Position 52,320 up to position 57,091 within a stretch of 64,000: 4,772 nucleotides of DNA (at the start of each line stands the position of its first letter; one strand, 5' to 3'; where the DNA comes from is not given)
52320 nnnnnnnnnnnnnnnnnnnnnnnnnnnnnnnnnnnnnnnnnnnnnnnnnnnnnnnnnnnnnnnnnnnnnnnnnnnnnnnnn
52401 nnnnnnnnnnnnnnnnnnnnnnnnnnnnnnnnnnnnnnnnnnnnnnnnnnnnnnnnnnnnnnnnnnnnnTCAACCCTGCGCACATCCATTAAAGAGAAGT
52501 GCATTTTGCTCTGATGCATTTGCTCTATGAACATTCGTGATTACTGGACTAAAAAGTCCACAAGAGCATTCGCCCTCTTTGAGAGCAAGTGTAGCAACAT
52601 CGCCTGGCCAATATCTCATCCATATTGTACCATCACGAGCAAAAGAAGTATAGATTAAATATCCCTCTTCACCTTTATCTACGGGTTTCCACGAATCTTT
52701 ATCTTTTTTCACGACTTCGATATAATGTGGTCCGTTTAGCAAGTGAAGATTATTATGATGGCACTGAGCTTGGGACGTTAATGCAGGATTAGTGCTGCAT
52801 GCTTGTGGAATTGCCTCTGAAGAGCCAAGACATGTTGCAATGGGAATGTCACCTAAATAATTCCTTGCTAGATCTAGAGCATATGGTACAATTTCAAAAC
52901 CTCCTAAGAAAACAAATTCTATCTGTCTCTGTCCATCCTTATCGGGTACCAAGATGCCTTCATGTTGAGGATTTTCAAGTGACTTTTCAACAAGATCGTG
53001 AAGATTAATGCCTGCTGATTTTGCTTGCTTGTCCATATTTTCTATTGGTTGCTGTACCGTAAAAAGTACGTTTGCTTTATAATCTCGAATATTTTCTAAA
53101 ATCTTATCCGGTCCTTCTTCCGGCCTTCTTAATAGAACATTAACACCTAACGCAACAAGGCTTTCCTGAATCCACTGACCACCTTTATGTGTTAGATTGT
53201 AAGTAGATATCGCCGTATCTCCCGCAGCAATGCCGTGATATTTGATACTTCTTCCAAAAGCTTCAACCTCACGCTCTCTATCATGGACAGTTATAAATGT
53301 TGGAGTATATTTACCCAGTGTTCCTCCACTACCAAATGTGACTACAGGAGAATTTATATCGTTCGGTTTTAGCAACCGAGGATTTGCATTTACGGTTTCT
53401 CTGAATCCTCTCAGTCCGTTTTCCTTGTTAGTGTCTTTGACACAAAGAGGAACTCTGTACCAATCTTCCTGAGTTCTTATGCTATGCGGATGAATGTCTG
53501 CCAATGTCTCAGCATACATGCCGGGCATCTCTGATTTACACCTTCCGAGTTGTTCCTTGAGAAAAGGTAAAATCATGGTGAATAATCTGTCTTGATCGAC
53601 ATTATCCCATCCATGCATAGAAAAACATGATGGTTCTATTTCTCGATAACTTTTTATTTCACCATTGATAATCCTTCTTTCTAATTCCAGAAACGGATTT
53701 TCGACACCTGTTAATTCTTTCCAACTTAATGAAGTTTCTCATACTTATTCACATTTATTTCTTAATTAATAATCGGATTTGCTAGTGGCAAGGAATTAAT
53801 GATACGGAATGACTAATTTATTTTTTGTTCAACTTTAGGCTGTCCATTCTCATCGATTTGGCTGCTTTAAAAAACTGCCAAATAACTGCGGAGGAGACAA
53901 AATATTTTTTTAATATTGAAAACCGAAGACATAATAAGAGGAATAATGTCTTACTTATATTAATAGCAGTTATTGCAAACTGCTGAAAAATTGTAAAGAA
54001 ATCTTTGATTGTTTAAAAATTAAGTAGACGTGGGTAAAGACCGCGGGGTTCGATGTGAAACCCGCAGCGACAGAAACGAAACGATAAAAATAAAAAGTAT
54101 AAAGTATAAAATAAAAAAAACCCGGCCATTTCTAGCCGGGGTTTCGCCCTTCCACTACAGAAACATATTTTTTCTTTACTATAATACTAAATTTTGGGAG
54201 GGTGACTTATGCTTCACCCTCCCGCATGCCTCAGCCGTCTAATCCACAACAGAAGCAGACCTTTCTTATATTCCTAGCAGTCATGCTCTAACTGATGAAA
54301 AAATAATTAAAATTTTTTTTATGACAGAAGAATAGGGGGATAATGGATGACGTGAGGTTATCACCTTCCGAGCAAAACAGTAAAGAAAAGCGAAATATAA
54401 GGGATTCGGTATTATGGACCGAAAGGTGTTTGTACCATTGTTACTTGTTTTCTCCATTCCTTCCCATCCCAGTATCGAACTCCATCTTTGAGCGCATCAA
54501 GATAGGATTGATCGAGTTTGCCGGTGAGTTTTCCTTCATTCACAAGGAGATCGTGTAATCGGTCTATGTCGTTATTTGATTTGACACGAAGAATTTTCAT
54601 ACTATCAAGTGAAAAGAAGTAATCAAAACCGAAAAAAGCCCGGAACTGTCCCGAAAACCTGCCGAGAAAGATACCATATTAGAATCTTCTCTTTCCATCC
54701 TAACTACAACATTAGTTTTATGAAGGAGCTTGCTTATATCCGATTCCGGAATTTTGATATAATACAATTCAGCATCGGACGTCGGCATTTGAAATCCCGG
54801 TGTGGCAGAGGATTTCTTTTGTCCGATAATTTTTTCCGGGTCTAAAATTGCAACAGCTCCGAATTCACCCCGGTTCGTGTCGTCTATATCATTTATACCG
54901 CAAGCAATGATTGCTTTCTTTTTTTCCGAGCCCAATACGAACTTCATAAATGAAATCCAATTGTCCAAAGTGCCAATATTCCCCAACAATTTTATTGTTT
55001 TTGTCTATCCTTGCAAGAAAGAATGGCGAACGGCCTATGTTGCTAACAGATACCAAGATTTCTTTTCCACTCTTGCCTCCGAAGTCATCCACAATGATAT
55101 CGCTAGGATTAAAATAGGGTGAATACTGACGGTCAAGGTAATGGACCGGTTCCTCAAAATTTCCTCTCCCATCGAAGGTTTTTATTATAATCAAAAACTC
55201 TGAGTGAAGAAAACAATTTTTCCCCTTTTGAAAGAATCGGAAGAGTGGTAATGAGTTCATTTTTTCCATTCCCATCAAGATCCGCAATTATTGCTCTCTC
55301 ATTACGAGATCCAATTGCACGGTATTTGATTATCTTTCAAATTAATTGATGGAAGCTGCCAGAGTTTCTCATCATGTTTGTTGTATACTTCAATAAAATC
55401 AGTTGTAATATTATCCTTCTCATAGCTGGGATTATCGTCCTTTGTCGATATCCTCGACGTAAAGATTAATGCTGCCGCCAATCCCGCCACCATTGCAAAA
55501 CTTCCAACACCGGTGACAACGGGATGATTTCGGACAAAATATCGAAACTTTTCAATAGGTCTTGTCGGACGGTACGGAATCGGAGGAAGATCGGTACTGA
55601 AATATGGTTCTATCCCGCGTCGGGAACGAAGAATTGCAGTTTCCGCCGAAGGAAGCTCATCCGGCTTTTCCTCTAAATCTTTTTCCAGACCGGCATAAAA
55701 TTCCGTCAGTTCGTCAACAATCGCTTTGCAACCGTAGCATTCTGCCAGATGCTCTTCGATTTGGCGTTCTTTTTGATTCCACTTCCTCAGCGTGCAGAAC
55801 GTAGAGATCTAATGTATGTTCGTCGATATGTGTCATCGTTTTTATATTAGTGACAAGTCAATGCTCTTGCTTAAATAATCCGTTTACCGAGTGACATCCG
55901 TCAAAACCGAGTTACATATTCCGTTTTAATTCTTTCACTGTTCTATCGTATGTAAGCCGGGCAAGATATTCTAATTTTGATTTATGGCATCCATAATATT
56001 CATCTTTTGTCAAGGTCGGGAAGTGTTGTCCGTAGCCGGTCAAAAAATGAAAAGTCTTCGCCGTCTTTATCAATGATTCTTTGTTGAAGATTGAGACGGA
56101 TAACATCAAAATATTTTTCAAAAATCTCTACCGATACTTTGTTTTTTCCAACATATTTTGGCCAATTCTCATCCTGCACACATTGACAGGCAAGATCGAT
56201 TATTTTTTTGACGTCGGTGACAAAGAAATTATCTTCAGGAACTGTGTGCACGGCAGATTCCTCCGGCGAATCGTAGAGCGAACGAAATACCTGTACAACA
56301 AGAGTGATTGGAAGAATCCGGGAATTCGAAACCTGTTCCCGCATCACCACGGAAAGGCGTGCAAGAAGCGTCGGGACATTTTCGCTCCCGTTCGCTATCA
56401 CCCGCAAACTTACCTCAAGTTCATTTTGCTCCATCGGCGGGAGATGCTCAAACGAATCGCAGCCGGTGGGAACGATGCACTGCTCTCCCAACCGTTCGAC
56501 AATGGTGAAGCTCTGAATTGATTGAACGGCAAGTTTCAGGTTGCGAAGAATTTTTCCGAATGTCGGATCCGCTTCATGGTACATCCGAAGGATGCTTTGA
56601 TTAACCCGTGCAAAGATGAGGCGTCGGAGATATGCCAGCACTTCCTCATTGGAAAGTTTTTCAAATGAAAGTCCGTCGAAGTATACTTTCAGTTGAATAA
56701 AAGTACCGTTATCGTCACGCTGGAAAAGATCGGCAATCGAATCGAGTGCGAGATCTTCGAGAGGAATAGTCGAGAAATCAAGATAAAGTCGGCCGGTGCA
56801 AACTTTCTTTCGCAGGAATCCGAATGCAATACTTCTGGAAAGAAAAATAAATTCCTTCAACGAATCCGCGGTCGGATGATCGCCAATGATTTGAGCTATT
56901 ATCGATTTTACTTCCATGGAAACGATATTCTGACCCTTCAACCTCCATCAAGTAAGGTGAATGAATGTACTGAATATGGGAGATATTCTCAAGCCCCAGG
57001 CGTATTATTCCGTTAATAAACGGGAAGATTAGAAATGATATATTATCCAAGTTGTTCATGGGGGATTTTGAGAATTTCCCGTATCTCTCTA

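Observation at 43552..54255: A ~10.7-kb AT-richer island is bracketed by imperfect direct repeats that duplicate the GT2 gene 3' end plus its terminator, with no visible mobility gene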

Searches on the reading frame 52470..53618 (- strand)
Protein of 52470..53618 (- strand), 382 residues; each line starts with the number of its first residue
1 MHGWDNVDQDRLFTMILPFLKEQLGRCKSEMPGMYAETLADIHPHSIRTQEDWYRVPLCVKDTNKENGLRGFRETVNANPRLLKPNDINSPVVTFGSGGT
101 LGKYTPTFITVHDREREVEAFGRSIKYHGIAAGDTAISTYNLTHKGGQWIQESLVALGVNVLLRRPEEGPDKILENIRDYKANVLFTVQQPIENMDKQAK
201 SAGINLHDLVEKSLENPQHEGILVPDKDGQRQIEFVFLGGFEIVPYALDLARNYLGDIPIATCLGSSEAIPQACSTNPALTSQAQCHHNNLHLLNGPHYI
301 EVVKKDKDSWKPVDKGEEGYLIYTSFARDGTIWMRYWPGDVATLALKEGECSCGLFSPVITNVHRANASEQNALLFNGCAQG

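Call 11: search_protein_families(library=pfam, proteins=[window:52470-53618:-], max_evalue=0.01)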
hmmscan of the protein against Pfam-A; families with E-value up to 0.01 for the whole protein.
window:52470-53618:- (382 aa): 1 family
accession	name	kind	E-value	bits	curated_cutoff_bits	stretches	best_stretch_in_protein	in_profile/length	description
PF00501.34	AMP-binding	-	1.2e-06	28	29.9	1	116-322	189-373/384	AMP-binding enzyme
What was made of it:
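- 52470..53618 (-): LuxE-like gene: adenylate-forming enzyme of the PaaK / DVU_1553 CoA-ligase type (382 aa), intact. Weak Pfam AMP-binding hit (call 11).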

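Call 34: search_protein_families(library=padloc, proteins=[window:52470-53618:-], max_evalue=0.01)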
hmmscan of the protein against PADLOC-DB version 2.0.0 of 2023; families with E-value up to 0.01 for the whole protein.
window:52470-53618:- (382 aa): 0 families

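Call 35: search_protein_families(library=ncbifam, proteins=[window:52470-53618:-], max_evalue=0.01)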
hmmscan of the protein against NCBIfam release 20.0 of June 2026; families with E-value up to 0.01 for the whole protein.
window:52470-53618:- (382 aa): 5 families
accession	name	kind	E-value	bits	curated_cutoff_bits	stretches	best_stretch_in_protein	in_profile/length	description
NF045666.1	DVU1553_fam_AMP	equivalog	2.4e-16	59.7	300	2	284-364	251-328/331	DVU_1553 family AMP-dependent CoA ligase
NF041878.1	paak_haloarch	equivalog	1e-13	50.7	700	2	285-355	245-313/427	phenylacetate--CoA ligase PaaK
TIGR02155.1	PA_CoA_ligase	equivalog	1.7e-07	30.2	646.3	1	287-346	244-301/422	phenylacetate--CoA ligase PaaK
NF053551.1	FlxY_rubin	equivalog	0.00011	21.1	520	1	282-362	242-318/424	flexirubin biosynthesis putative acyl-CoA ligase FlxY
TIGR03335.1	F390_ftsA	equivalog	0.0018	17.1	458.7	0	41-137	44-134/445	coenzyme F390 synthetase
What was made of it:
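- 52470..53618 (-): NCBIfam NF045666 at E 2e-16 (call 35).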

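Call 60: list_cluster_members(proteins=[P0160, window:52470-53618:-, P0121, P0001])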
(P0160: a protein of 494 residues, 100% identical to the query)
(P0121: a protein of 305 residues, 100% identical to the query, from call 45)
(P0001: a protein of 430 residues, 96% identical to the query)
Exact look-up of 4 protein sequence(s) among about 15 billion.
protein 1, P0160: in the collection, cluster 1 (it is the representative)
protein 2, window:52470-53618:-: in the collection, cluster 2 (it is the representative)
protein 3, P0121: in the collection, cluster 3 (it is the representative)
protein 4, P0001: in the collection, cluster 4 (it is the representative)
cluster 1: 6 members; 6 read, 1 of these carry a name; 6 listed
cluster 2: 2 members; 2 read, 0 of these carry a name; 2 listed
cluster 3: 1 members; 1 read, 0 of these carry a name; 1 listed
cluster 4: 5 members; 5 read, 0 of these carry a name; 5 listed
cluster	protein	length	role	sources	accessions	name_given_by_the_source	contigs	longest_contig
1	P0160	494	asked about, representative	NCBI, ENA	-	-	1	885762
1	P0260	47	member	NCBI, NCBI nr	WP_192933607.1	hypothetical protein [Parabacteroides merdae]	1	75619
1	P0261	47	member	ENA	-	-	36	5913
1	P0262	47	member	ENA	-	-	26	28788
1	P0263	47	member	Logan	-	-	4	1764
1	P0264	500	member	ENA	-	-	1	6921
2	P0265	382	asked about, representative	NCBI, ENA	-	-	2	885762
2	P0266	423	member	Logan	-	-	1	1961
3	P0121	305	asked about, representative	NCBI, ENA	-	-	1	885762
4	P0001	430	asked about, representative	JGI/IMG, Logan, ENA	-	-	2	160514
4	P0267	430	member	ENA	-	-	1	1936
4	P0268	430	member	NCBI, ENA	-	-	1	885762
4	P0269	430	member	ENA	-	-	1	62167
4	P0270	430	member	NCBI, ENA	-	-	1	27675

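Call 79: search_protein_families(library=pfam, proteins=[L061:9144-10583:-, L061:11173-12198:-, L061:6524-8860:-, L062:11367-13049:+, L061:10731-11081:-], max_evalue=0.01)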
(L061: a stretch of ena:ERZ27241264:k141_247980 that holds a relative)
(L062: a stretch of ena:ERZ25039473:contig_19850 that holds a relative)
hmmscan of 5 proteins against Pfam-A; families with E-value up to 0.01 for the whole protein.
L061:9144-10583:- (479 aa): 1 family
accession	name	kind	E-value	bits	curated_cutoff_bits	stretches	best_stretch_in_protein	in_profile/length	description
PF10708.14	DUF2510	-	0.0021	18.2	24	1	447-466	4-25/35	Protein of unknown function (DUF2510)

L061:11173-12198:- (341 aa): 0 families

L061:6524-8860:- (778 aa): 6 families
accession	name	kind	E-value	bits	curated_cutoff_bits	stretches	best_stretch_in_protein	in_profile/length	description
PF13385.13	Laminin_G_3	-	2.3e-49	167.9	27.6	2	76-228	3-147/151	Concanavalin A-like lectin/glucanases superfamily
PF02210.31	Laminin_G_2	-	2.7e-13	50.9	22.9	1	133-223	27-125/126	Laminin G domain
PF00054.30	Laminin_G_1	-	3.5e-06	27.7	24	1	132-193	27-87/131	Laminin G domain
PF18962.6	Por_Secre_tail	-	1.5e-05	25.6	27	1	688-758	2-63/75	Secretion system C-terminal sorting domain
PF13860.13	FlgD_ig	-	1.7e-05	25.2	27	1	704-760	20-76/79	FlgD Ig-like domain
PF13585.12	CHU_C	-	0.0031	18.1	27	0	705-759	26-72/86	CHU_C Type IX secretion signal domain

L062:11367-13049:+ (560 aa): 3 families
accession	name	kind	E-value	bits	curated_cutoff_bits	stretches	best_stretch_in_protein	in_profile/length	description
PF00805.28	Pentapeptide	-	4.9e-35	119.1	20.2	6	329-367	2-40/40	Pentapeptide repeats (8 copies)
PF13599.13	Pentapeptide_4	-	1.2e-16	60.9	38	3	318-385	11-78/78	Pentapeptide repeat region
PF13576.12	Pentapeptide_3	-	1.7e-09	38.2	27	0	345-373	12-47/48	Pentapeptide repeats (9 copies)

L061:10731-11081:- (116 aa): 2 families
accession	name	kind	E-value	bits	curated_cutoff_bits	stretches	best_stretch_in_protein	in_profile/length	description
PF04480.18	DUF559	-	1.8e-35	121.5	20.6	1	10-113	5-106/109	Protein of unknown function (DUF559)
PF18741.7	MTES_1575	-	3.5e-05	24.2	38.2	1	36-113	12-94/96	REase_MTES_1575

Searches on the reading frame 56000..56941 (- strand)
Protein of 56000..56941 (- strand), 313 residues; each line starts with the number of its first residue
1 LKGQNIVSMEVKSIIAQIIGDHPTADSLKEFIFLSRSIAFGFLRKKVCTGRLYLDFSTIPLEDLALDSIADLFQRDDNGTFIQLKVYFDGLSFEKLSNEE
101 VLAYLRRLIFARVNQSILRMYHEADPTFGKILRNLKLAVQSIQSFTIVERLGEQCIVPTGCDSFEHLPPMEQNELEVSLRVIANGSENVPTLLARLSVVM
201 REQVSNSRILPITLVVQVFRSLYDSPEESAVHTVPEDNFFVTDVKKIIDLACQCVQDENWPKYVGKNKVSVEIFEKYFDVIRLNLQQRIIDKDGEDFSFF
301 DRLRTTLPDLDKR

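Call 11: search_protein_families(library=pfam, proteins=[window:56000-56941:-], max_evalue=0.01)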
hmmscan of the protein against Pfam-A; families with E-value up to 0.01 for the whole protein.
window:56000-56941:- (313 aa): 0 families

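Call 34: search_protein_families(library=padloc, proteins=[window:56000-56941:-], max_evalue=0.01)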
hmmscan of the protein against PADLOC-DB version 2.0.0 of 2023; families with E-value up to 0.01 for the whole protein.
window:56000-56941:- (313 aa): 0 families

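Call 35: search_protein_families(library=ncbifam, proteins=[window:56000-56941:-], max_evalue=0.01)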
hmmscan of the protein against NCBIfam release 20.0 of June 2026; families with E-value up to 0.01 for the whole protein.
window:56000-56941:- (313 aa): 0 families

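Call 45: find_homologous_proteins(query=window:56000-56941:-, max_evalue=0.00001)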
Query window:56000-56941:- (313 aa): 39 proteins with E <= 0.00001 among 1346 candidates.
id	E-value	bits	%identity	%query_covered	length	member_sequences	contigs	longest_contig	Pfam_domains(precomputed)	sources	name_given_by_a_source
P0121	5.2e-197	671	100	97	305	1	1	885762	-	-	-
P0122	2.1e-90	321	49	97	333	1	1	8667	-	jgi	jgi:hypothetical protein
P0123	3.6e-89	317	48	97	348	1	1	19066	-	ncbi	-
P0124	1.4e-86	309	51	93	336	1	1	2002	-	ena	-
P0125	1.9e-86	308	50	97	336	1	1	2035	-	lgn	-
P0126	6.1e-86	306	52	92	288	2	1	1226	-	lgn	-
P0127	5.8e-85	303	48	97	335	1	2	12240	-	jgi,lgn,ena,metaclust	metaclust:\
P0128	2.7e-82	294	48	90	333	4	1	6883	-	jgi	jgi:hypothetical protein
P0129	3.9e-80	287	46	97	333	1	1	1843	-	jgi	jgi:hypothetical protein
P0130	1.9e-75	272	81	49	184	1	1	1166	-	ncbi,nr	ncbi:MAG TPA: hypothetical protein VKI62_02895, partial [Bacteroidota bacterium]|nr:hypothetical pro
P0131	1.7e-74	269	45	97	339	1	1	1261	-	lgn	-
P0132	3.5e-68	248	45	90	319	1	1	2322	-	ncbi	-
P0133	2.0e-65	239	41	96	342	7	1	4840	-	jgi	jgi:hypothetical protein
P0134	1.2e-63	233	38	99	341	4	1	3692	-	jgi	jgi:hypothetical protein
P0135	5.2e-63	231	39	96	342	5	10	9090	-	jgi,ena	jgi:hypothetical protein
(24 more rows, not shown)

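Call 46: find_encoding_contigs(protein=P0121, flank=1000, max_places=3)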
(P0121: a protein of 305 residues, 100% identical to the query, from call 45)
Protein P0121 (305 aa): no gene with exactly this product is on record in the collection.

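Call 47: find_encoding_contigs(protein=P0130, flank=5000, max_places=3)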
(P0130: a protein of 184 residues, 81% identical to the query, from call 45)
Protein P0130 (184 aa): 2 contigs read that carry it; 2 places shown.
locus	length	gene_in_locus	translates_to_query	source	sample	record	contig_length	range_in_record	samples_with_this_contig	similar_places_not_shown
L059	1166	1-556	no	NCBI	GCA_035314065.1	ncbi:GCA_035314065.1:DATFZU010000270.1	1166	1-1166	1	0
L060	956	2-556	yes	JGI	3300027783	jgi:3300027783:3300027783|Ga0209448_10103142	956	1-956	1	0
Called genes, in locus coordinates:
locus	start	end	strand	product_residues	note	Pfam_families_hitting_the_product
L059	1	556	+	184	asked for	?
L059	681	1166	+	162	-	?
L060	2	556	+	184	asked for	?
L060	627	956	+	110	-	?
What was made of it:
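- On 3'-end displacement array (rhs / T6SS-type, HFIR-like): The only close B1 relatives are on contigs of about 1 kb (call 47).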

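Call 78: search_solved_structures(query=P0121, max_evalue=1)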
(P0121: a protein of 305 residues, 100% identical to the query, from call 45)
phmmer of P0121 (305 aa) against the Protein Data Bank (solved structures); distinct sequences matched with E-value up to 1: 0.

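Call 79: search_protein_families(library=pfam, proteins=[L061:9144-10583:-, L061:11173-12198:-, L061:6524-8860:-, L062:11367-13049:+, L061:10731-11081:-], max_evalue=0.01)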
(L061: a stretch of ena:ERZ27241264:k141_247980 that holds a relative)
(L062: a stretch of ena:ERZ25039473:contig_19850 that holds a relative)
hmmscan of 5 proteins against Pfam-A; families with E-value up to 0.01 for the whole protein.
L061:9144-10583:- (479 aa): 1 family
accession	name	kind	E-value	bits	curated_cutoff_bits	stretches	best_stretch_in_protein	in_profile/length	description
PF10708.14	DUF2510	-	0.0021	18.2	24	1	447-466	4-25/35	Protein of unknown function (DUF2510)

L061:11173-12198:- (341 aa): 0 families

L061:6524-8860:- (778 aa): 6 families
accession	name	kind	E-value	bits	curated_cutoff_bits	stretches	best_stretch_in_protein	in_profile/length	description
PF13385.13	Laminin_G_3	-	2.3e-49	167.9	27.6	2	76-228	3-147/151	Concanavalin A-like lectin/glucanases superfamily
PF02210.31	Laminin_G_2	-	2.7e-13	50.9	22.9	1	133-223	27-125/126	Laminin G domain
PF00054.30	Laminin_G_1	-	3.5e-06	27.7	24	1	132-193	27-87/131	Laminin G domain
PF18962.6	Por_Secre_tail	-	1.5e-05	25.6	27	1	688-758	2-63/75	Secretion system C-terminal sorting domain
PF13860.13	FlgD_ig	-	1.7e-05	25.2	27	1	704-760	20-76/79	FlgD Ig-like domain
PF13585.12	CHU_C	-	0.0031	18.1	27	0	705-759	26-72/86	CHU_C Type IX secretion signal domain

L062:11367-13049:+ (560 aa): 3 families
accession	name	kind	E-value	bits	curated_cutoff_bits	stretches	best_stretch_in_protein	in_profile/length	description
PF00805.28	Pentapeptide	-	4.9e-35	119.1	20.2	6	329-367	2-40/40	Pentapeptide repeats (8 copies)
PF13599.13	Pentapeptide_4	-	1.2e-16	60.9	38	3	318-385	11-78/78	Pentapeptide repeat region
PF13576.12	Pentapeptide_3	-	1.7e-09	38.2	27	0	345-373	12-47/48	Pentapeptide repeats (9 copies)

L061:10731-11081:- (116 aa): 2 families
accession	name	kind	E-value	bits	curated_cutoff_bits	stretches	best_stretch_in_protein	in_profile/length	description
PF04480.18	DUF559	-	1.8e-35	121.5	20.6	1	10-113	5-106/109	Protein of unknown function (DUF559)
PF18741.7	MTES_1575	-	3.5e-05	24.2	38.2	1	36-113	12-94/96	REase_MTES_1575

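Call 89: predict_structure(alignment_id=A5)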
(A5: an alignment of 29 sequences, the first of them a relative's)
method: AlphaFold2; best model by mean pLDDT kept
length: 305 residues; sequences in the alignment: 29
mean_pLDDT: 87.1   pTM: 0.64
mean pLDDT of the five models: 87.1, 85.1, 85.0, 84.1, 82.3
residues with pLDDT >= 90: 172; 70-90: 109; 50-70: 13; < 50: 11
segments of 3 or more residues with pLDDT < 50: 220-230
pLDDT, mean of each block of 10 residues (from residue 1): 88 88 96 93 76 92 92 91 90 94 93 86 93 93 90 90 90 84 94 93 93 77 42 80 93 90 91 89 71 86 78
secondary structure, 60 per line:
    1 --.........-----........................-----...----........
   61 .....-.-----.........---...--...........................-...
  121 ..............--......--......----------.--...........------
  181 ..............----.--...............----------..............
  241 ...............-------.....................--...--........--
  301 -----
elements in order: H3-11 H17-40 H53-65 H74-81 H90-116 H118-134 E137-142 E145-150 H164-174 H181-194 H204-216 H227-255 H263-283 H291-298

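Call 91: fold_search(model_id=the predicted structure, library=pdb)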
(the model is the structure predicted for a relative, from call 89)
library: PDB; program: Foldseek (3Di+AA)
matches with E <= 10: 128; with E <= 0.001: 0
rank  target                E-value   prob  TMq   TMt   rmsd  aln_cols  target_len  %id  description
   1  5yjc_B                9.3e-01  0.06  0.12  0.14  22.2       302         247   14  Structural insights into the CRISPR-Cas-associated ribonuclease activity of Staphylococcus epidermidis Csm6 (released 2018-10-17)
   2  3cai_A                1.1e+00  0.12  0.14  0.12  12.0       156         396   12  Crystal structure of Mycobacterium tuberculosis Rv3778c protein (released 2008-03-11)
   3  5c6u                  1.1e+00  0.12  0.15  0.12  12.5       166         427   15  Rv3722c aminotransferase from Mycobacterium tuberculosis (released 2015-07-15)
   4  6u7a_F                1.4e+00  0.10  0.15  0.12  12.6       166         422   13  Rv3722c in complex with kynurenine (released 2020-05-06)
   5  5k8b_A                1.6e+00  0.09  0.14  0.11  16.3       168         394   11  X-ray structure of KdnA, 8-amino-3,8-dideoxy-alpha-D-manno-octulosonate transaminase, from Shewanella oneidensis in th (released 2016-06-15)
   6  2huf_A                1.7e+00  0.07  0.13  0.11  12.3       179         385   13  Crystal structure of Aedes aegypti alanine glyoxylate aminotransferase (released 2006-09-26)
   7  3ei9_B                2.2e+00  0.07  0.13  0.11  13.4       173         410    9  Crystal structure of K270N variant of LL-diaminopimelate aminotransferase from Arabidopsis thaliana complexed with L-G (released 2008-10-14)
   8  6u7a_H                2.2e+00  0.07  0.13  0.11  12.9       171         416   16  Rv3722c in complex with kynurenine (released 2020-05-06)
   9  6mfb_B                2.3e+00  0.06  0.14  0.12  15.0       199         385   10  Crystal structure of 3-hydroxykynurenine transaminase from Aedes aegypti (released 2019-09-18)
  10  6gio_A                2.4e+00  0.08  0.13  0.10  11.1       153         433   10  Structure of Amino Acid Amide Racemase from Ochrobactrum anthropi (released 2019-03-27)
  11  6u78_D                2.5e+00  0.07  0.14  0.11  12.8       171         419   15  Rv3722c in complex with glutamic acid (released 2020-05-06)
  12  3kk2_B                2.6e+00  0.06  0.09  0.07  23.2       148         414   11  HIV-1 reverse transcriptase-DNA complex with dATP bound in the nucleotide binding site (released 2010-03-23)
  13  3hbx_A                2.8e+00  0.08  0.14  0.10  13.1       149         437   13  Crystal structure of GAD1 from Arabidopsis thaliana (released 2009-07-28)
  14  1wst                  2.8e+00  0.08  0.15  0.12  12.0       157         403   13  Crystal structure of multiple substrate aminotransferase (MsAT) from Thermococcus profundus (released 2005-10-25)
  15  6u78_B                2.8e+00  0.06  0.14  0.11  13.3       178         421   14  Rv3722c in complex with glutamic acid (released 2020-05-06)
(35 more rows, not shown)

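Call 100: find_encoding_contigs(protein=P0123, flank=8000, max_places=2)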
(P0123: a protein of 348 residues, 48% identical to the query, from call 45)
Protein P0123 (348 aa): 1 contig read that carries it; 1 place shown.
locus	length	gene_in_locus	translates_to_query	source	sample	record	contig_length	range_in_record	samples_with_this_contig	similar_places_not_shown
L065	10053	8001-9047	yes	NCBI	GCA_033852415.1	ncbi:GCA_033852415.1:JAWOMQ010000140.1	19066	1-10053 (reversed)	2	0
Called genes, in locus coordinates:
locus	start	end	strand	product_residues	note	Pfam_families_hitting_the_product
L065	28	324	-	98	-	PF00936:BMC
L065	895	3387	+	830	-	PF05170:AsmA, PF05359:DUF748, PF13116:YhdP (faint), PF05170:AsmA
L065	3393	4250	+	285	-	PF00398:RrnaAD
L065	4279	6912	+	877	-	PF00690:Cation_ATPase_N, PF00122:E1-E2_ATPase, PF00702:Hydrolase, PF13246:Cation_ATPase, PF00689:Cation_ATPase_C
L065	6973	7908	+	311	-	PF14378:PAP2_3, PF01569:PAP2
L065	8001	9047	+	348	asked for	-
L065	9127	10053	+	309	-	?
